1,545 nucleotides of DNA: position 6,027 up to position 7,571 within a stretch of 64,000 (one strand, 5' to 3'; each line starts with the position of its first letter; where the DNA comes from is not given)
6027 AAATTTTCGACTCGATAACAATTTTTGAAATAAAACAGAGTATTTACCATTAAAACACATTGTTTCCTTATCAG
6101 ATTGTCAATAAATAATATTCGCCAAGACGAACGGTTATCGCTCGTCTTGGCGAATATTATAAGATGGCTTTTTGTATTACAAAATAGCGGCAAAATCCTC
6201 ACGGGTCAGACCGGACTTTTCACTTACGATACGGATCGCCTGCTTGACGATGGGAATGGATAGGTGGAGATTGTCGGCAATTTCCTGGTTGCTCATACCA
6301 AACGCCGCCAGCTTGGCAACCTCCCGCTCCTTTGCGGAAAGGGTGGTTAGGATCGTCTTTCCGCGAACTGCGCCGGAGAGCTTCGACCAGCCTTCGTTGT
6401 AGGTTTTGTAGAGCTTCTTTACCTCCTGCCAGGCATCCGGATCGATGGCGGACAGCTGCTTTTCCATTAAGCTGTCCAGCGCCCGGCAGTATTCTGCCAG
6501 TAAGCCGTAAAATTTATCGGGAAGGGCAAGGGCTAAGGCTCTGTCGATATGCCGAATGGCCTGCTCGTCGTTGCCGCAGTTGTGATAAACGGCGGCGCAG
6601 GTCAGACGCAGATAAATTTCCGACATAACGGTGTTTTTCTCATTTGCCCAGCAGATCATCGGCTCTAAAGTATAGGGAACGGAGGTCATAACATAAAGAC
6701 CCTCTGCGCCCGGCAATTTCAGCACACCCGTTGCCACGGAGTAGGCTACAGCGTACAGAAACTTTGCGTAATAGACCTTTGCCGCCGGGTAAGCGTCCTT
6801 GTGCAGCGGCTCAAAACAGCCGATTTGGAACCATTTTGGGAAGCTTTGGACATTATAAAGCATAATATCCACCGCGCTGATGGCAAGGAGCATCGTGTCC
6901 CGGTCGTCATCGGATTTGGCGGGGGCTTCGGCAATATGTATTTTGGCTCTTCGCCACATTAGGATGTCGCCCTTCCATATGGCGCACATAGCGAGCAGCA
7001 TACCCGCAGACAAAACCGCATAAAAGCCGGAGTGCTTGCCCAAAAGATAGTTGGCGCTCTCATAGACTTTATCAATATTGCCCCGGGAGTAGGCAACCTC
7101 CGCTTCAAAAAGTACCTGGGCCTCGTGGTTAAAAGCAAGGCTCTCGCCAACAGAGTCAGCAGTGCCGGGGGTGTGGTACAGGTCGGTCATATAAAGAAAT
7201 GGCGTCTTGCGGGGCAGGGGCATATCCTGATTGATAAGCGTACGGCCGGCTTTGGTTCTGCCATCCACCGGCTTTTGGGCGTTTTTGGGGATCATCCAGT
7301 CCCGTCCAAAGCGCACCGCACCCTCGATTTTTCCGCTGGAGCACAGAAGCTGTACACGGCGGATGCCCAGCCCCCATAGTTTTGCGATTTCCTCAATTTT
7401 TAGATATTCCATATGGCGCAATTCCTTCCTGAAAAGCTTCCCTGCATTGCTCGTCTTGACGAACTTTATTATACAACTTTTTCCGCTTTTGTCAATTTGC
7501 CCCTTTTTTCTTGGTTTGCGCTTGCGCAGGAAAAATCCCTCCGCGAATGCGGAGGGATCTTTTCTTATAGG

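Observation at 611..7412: Candidate three-gene regulatory module: dual-HTH regulator, Cys-rich small protein, giant surface fibre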

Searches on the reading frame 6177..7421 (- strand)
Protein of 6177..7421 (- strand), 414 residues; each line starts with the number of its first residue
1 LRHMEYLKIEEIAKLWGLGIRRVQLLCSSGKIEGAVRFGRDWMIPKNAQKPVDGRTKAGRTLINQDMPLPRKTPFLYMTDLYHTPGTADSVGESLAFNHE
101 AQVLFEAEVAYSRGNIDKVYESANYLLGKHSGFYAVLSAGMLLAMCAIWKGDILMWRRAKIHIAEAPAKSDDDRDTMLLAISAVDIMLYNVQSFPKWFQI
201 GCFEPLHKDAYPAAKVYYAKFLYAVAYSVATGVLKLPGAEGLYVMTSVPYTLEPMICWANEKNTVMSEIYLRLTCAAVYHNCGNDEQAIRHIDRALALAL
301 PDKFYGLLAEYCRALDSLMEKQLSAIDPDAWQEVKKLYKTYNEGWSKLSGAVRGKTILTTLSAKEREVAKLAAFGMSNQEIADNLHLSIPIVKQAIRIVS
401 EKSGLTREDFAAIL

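Call 3: search_protein_families(library=pfam, proteins=[window:6177-7421:-], max_evalue=0.1)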
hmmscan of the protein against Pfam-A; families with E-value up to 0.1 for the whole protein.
window:6177-7421:- (414 aa): 8 families
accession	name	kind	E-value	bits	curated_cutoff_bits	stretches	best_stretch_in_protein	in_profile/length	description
PF00196.25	GerE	-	2.3e-06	27.6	23.5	1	360-388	2-30/57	Bacterial regulatory proteins, luxR family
PF12728.13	HTH_17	-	2.7e-05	24.8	27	1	6-47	1-41/51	Helix-turn-helix domain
PF08281.18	Sigma70_r4_2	-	4.3e-05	23.5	25.7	1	357-396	7-47/54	Sigma-70, region 4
PF13176.12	TPR_7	-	0.0053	17.2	27.9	1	276-301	6-31/36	Tetratricopeptide repeat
PF13384.12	HTH_23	-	0.015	15.6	24.6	0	369-404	11-45/50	Homeodomain-like domain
PF17874.7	TPR_MalT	-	0.035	13.8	45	1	251-310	262-321/336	MalT-like TPR region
PF07719.23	TPR_2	-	0.082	13.5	27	0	276-299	8-31/34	Tetratricopeptide repeat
PF13428.12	TPR_14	-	0.097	13.9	23.5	0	272-299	4-31/44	Tetratricopeptide repeat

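Call 4: search_protein_families(library=ncbifam, proteins=[window:6177-7421:-], max_evalue=0.1)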
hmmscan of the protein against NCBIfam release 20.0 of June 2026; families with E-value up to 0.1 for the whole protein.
window:6177-7421:- (414 aa): 20 families
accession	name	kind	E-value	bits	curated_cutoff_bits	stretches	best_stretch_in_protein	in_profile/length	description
NF050132.1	TransRegAbsR2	equivalog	0.00025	19.9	850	1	356-392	526-562/582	LuxR family transcriptional regulator AbsR2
TIGR02985.1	Sig70_bacteroi1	subfamily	0.0005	20.3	126.4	1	356-397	110-152/162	RNA polymerase sigma-70 factor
NF047785.1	respo_reg_MadR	equivalog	0.0011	18.4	300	1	357-406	145-194/209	MadR family response regulator transcription factor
NF041232.1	BagY_FevT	exception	0.0013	17.7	700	1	360-405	296-341/367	LuxR family transcriptional regulator BagY/FevT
NF040749.1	tetrathio_RR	equivalog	0.0017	18.1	290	1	357-393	130-166/191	tetrathionate respiration response regulator TtrR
NF052366.1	photon_PedR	equivalog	0.002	18.3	120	1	360-401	2-43/74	photosynthetic electron transport-dependent transcriptional regulator PedR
NF047608.1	LIC13292_fam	subfamily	0.0042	17.2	200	1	360-406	102-148/166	LIC13292 family transcriptional regulator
NF052445.1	RespRegMctR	equivalog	0.0047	16.4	300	1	357-403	141-187/205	two-component system response regulator MctR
TIGR02937.1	sigma70-ECF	superfamily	0.0061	16.2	42.9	1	356-394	113-152/165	sigma-70 family RNA polymerase sigma factor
NF003420.0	PRK04841.1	equivalog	0.0092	14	537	0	360-407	838-885/903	HTH-type transcriptional regulator MalT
NF011896.0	PRK15369.1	equivalog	0.011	15.3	242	1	358-392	147-181/211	two component system response regulator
NF007403.0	PRK09935.1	equivalog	0.013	15.1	271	1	352-392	141-181/210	fimbria biosynthesis transcriptional regulator FimZ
NF009172.0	PRK12519.1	subfamily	0.015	14.9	222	1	313-397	91-179/194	RNA polymerase sigma factor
NF003986.0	PRK05471.1-5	equivalog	0.018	14.2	252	1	290-382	110-202/261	CDP-diacylglycerol diphosphatase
TIGR03541.1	reg_near_HchA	equivalog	0.022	14.3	215.6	1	359-402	170-213/232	PA1136 family autoinducer-binding transcriptional regulator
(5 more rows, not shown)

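Call 34: search_solved_structures(query=A2, max_evalue=1)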
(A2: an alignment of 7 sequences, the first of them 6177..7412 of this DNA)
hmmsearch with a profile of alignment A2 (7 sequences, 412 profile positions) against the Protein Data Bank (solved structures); distinct sequences matched with E-value up to 1: 45.
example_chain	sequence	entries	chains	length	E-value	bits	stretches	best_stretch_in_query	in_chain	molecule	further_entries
2rnj_A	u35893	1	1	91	3.9e-05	25.7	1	346-409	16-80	Response regulator protein vraR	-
1je8_A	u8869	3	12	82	0.0001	24.4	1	351-409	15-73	Nitrate/Nitrite Response Regulator Protein NARL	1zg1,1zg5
7ve4_A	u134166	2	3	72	0.00011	24.2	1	355-409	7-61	DNA-binding response regulator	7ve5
4gvp_A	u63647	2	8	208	0.0002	23.4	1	343-409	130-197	Response regulator protein vraR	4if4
7ve6_A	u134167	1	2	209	0.0002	23.4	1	343-409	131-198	Response regulator protein VraR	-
4wt0_B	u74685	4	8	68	0.00022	23.3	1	356-411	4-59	Response regulator receiver domain protein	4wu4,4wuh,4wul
8u3b_G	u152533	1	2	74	0.00025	23.1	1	358-409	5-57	Nitrate/nitrite response regulator protein NarL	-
4wsz_A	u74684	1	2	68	0.00033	22.7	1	356-411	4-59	Response regulator receiver domain protein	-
3kln_A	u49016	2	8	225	0.00036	22.6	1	314-402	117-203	Transcriptional regulator, LuxR family | Transcriptional regulator VpsT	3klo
1a04_A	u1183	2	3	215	0.00082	21.4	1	353-409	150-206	NITRATE/NITRITE RESPONSE REGULATOR PROTEIN NARL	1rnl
8a5r_AAA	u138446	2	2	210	0.002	20.1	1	352-404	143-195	Light-activated DNA-binding protein EL222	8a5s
1fse_A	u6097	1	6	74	0.0023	19.9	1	358-407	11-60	GERE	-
7r3g_B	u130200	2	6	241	0.0024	19.9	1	358-408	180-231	Regulatory protein RhlR | PROSS optimized variant of RhlR with 75 mutations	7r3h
3p7n_A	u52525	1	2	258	0.0027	19.7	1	352-404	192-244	Sensor histidine kinase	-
1zlj_A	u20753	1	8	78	0.003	19.5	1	359-411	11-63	Dormancy Survival Regulator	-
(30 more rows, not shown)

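Call 36: find_homologous_proteins(query=window:6177-7412:-, max_evalue=0.00001)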
Query window:6177-7412:- (411 aa): 2027 proteins with E <= 0.00001 among 8000 candidates; the best 120 are listed.
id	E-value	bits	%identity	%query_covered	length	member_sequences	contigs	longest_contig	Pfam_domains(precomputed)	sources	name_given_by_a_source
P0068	7.3e-277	936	100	100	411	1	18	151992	PF00196.26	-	-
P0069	6.7e-270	913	97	100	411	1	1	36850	PF00196.26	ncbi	-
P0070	1.7e-269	912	97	100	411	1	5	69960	PF00196.26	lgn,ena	-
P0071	2.5e-268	908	96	100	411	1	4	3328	PF12728.14,PF00196.26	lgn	-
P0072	3.6e-261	884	94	100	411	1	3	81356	PF12728.14,PF00196.26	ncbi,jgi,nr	ncbi:MAG: hypothetical protein E7461_00075 [Ruminococcaceae bacterium]|nr:hypothetical protein [Osci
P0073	3.9e-250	848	89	100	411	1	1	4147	PF00196.26,PF08281.19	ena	-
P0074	3.1e-248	842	89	100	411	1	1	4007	PF00196.26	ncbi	-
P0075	6.0e-248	841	88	100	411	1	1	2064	PF00196.26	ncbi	-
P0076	1.6e-247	839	88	100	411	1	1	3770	PF00196.26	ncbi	-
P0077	1.9e-247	839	89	100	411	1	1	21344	PF12728.14,PF00196.26,PF08281.19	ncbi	-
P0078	2.4e-247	839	88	100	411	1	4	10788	PF00196.26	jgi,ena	-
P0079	3.7e-247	838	88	100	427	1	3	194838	PF00196.26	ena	-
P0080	4.7e-247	838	89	100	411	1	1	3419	PF00196.26,PF08281.19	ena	-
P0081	8.5e-247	837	89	100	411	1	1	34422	PF00196.26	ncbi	-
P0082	5.5e-246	834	88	100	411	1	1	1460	PF00196.26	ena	-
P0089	5.8e-243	824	86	100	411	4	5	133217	PF00196.26,PF08281.19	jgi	-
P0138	1.6e-234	796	83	100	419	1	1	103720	PF12728.14,PF00196.26,PF08281.19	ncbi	-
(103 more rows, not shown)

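Call 37: find_encoding_contigs(protein=P0079, flank=9000, max_places=2)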
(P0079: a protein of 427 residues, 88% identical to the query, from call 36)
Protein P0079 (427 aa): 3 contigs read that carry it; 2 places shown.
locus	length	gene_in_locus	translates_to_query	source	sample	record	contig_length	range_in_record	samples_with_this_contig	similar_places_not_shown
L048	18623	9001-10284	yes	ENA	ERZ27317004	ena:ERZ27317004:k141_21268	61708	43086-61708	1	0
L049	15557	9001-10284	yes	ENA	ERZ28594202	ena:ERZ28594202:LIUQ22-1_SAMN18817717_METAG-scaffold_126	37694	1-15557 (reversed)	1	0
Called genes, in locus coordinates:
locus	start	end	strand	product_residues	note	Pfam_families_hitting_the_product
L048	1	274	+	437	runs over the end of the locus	PF12698:ABC2_membrane_3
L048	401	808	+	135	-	PF03061:4HBT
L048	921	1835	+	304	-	PF00005:ABC_tran, PF13304:AAA_21 (weak)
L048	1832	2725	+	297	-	PF01061:ABC2_membrane, PF12698:ABC2_membrane_3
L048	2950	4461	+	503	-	PF00817:IMS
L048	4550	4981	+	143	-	-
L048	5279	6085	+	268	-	PF10418:DHODB_Fe-S_bind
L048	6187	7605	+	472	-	PF14691:Fer4_20, PF01262:AlaDh_PNT_C (faint), PF01946:Thi4 (weak), PF13738:Pyr_redox_3 (faint), PF00070:Pyr_redox (faint), PF03807:F420_oxidored (faint), PF07992:Pyr_redox_2, PF13450:NAD_binding_8, +1 more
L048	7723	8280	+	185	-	PF01613:Flavin_Reduct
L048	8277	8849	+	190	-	-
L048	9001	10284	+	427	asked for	PF00196:GerE (weak)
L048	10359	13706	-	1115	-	PF18998:Flg_new_2, PF13306:LRR_5, PF13855:LRR_8 (faint), PF13306:LRR_5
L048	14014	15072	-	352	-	PF01113:DapB_N (faint), PF16654:DAPDH_C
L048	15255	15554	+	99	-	-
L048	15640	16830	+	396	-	PF13102:Phage_int_SAM_5 (weak), PF14659:Phage_int_SAM_3, PF00589:Phage_integrase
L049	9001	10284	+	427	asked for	PF00196:GerE (weak)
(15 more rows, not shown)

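Call 38: find_encoding_contigs(protein=P0089, flank=9000, max_places=2)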
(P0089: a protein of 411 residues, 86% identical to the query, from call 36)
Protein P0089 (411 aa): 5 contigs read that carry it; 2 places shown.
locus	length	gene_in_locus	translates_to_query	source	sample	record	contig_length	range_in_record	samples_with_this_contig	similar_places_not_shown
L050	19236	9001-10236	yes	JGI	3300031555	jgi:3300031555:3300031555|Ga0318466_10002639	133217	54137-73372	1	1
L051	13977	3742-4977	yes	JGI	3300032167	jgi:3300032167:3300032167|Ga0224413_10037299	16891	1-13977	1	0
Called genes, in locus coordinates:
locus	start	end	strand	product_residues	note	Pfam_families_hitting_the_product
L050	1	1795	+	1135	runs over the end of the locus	PF18952:DUF5696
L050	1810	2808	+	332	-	PF00528:BPD_transp_1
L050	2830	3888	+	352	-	PF00528:BPD_transp_1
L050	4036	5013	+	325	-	PF00657:Lipase_GDSL (weak), PF13472:Lipase_GDSL_2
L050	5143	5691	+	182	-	PF21349:RUBY_RBDX, PF23458:DUF7130 (faint), PF00210:Ferritin (faint), PF02915:Rubrerythrin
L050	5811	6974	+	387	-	PF01613:Flavin_Reduct, PF21349:RUBY_RBDX, PF00210:Ferritin (faint), PF02915:Rubrerythrin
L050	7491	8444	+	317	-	PF16927:HisKA_7TM, PF00196:GerE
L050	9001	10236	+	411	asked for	PF08281:Sigma70_r4_2 (faint), PF00196:GerE (weak)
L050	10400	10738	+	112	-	-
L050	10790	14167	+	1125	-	PF18998:Flg_new_2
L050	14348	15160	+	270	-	PF00702:Hydrolase, PF13344:Hydrolase_6, PF13242:Hydrolase_like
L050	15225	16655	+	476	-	PF01266:DAO, PF04324:Fer2_BFD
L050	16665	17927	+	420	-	PF00070:Pyr_redox (faint), PF00890:FAD_binding_2 (weak), PF03486:HI0933_like (faint), PF07992:Pyr_redox_2, PF12831:FAD_oxidored, PF13450:NAD_binding_8 (weak), PF13738:Pyr_redox_3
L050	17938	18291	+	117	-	PF07892:DUF1667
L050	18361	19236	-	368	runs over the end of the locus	PF01381:HTH_3, PF12844:HTH_19 (weak), PF13443:HTH_26 (weak)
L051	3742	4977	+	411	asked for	PF08281:Sigma70_r4_2 (faint), PF00196:GerE (weak)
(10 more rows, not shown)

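Call 39: find_encoding_contigs(protein=P0138, flank=9000, max_places=2)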
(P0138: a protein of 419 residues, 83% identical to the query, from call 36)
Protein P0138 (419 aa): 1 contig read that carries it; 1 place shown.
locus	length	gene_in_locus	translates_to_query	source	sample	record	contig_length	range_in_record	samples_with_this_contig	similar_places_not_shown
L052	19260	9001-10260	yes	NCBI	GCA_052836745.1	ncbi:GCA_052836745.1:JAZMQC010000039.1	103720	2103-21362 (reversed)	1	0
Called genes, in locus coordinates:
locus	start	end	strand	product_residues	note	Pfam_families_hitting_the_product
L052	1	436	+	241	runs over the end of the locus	-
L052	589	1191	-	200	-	PF01741:MscL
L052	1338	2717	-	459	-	PF04734:Ceramidase_alk (faint)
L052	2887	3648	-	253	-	PF13527:Acetyltransf_9, PF00583:Acetyltransf_1, PF13673:Acetyltransf_10, PF13508:Acetyltransf_7, PF23209:IDM1_C (weak), PF08445:FR47 (weak)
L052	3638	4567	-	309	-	PF09924:LPG_synthase_C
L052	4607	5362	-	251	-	PF19700:DUF6198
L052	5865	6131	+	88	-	PF12728:HTH_17 (weak)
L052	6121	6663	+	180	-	PF12728:HTH_17 (faint)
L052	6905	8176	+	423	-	PF01381:HTH_3, PF13443:HTH_26, PF07804:HipA_C (weak)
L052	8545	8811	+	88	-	PF20648:DUF6809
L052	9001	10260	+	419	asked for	PF08281:Sigma70_r4_2 (faint), PF12728:HTH_17 (weak), PF00196:GerE (weak)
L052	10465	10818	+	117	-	-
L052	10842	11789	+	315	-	-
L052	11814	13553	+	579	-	-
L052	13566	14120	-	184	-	-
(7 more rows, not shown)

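Call 81: predict_structure(alignment_id=A6)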
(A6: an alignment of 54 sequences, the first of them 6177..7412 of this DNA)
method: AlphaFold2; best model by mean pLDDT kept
length: 411 residues; sequences in the alignment: 54
mean_pLDDT: 87.9   pTM: 0.78
mean pLDDT of the five models: 87.9, 85.7, 85.1, 84.2, 83.2
residues with pLDDT >= 90: 223; 70-90: 160; 50-70: 16; < 50: 12
segments of 3 or more residues with pLDDT < 50: 53-63
pLDDT, mean of each block of 10 residues (from residue 1): 86 87 84 87 79 48 68 94 94 87 96 95 82 93 94 91 86 90 77 89 93 95 87 81 93 97 98 94 97 98 95 93 97 96 86 64 86 89 92 88 81 62
secondary structure, 60 per line:
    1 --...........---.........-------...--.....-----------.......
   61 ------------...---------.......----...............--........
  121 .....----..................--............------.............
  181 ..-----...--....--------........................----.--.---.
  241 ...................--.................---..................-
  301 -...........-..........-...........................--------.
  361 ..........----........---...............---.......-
elements in order: E3-5 H6-13 H17-25 E33-35 E38-42 H54-60 H85-91 H96-110 H113-125 H130-147 H150-161 H168-182 H193-196 H205-228 H240-259 H262-278 H282-299 H302-312 H314-323 H325-351 H360-370 H375-382 H386-400 H404-410

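Call 84: fold_search(model_id=the predicted structure, library=pdb)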
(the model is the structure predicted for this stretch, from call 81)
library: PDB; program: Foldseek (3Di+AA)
matches with E <= 10: 956; with E <= 0.001: 0
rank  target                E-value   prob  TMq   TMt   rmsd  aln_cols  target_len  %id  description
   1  5l9u_O                2.5e-02  1.00  0.43  0.28  14.4       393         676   13  Model of human Anaphase-promoting complex/Cyclosome (APC/C-CDH1) with a cross linked Ubiquitin variant-substrate-UBE2C (released 2016-09-14)
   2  5g04_O                5.5e-02  0.99  0.34  0.24  16.8       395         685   12  Structure of the human APC-Cdc20-Hsl1 complex (released 2016-05-25)
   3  7a0g_AAA              9.0e-02  0.13  0.10  0.12  35.5       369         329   11  Structure of the SmhB pore of the tripartite alpha-pore forming toxin, Smh, from Serratia marcescens. (released 2021-03-31)
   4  9dze_a                9.7e-02  0.89  0.21  0.28  15.9       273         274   14  Computationally Designed Bifaceted Protein Nanomaterial pD5-14 (released 2024-10-30)
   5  4ui9_O                1.0e-01  1.00  0.43  0.28  16.0       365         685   14  Atomic structure of the human Anaphase-Promoting Complex (released 2015-06-17)
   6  5a31_O                1.0e-01  1.00  0.43  0.28  16.0       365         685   14  Structure of the human APC-Cdh1-Hsl1-UbcH10 complex. (released 2015-11-18)
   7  7a0g_HHH              1.0e-01  0.13  0.10  0.12  34.1       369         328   12  Structure of the SmhB pore of the tripartite alpha-pore forming toxin, Smh, from Serratia marcescens. (released 2021-03-31)
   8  8jal_A                1.1e-01  0.99  0.37  0.29  15.7       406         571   10  Structure of CRL2APPBP2 bound with RxxGP degron (dimer) (released 2023-10-18)
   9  6q6g_O                1.1e-01  0.99  0.40  0.25  16.5       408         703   11  Cryo-EM structure of the APC/C-Cdc20-Cdk2-cyclinA2-Cks2 complex, the D1 box class (released 2019-09-11)
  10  7a0g_EEE              1.1e-01  0.13  0.10  0.12  34.2       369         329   12  Structure of the SmhB pore of the tripartite alpha-pore forming toxin, Smh, from Serratia marcescens. (released 2021-03-31)
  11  8gl8_I                1.1e-01  0.96  0.28  0.20  26.7       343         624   12  The Type 9 Secretion System Extended Translocon - SprA-PorV-PPI-RemZ-SkpA-SprE complex (released 2024-01-31)
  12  9nly_I                1.3e-01  0.80  0.19  0.28  22.1       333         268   12  Y20S (Sec18-Sec17-Sec9-Sso1-Snc1) EDTA - Class 7 (released 2025-10-01)
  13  8rsv_B                1.5e-01  0.98  0.37  0.40  14.7       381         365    8  Rap from bacteriophage Phi3T in presence of pheromone RRGHTAS (released 2024-07-24)
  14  9dze_f                1.5e-01  0.69  0.18  0.24  17.1       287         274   13  Computationally Designed Bifaceted Protein Nanomaterial pD5-14 (released 2024-10-30)
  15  5khr_O                1.6e-01  0.95  0.31  0.23  17.8       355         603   12  Model of human Anaphase-promoting complex/Cyclosome complex (APC15 deletion mutant) in complex with the E2 UBE2C/UBCH1 (released 2016-08-24)
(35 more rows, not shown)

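Call 91: search_protein_families(library=phrogs, proteins=[window:6177-7412:-], max_evalue=0.01)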
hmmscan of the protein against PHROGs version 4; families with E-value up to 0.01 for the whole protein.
window:6177-7412:- (411 aa): 4 families
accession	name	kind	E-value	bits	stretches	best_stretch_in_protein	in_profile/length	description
phrog_2655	-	integration and excision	7.8e-07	29.9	1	2-57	113-171/181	excisionase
phrog_10045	-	DNA, RNA and nucleotide metabolism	2.3e-05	25.1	1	2-44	19-61/74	HTH DNA binding protein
phrog_3855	-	DNA, RNA and nucleotide metabolism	0.0016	19.9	1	359-395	66-102/115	HTH DNA binding protein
phrog_6401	-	DNA, RNA and nucleotide metabolism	0.0056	17.5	0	2-45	8-51/64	DNA binding protein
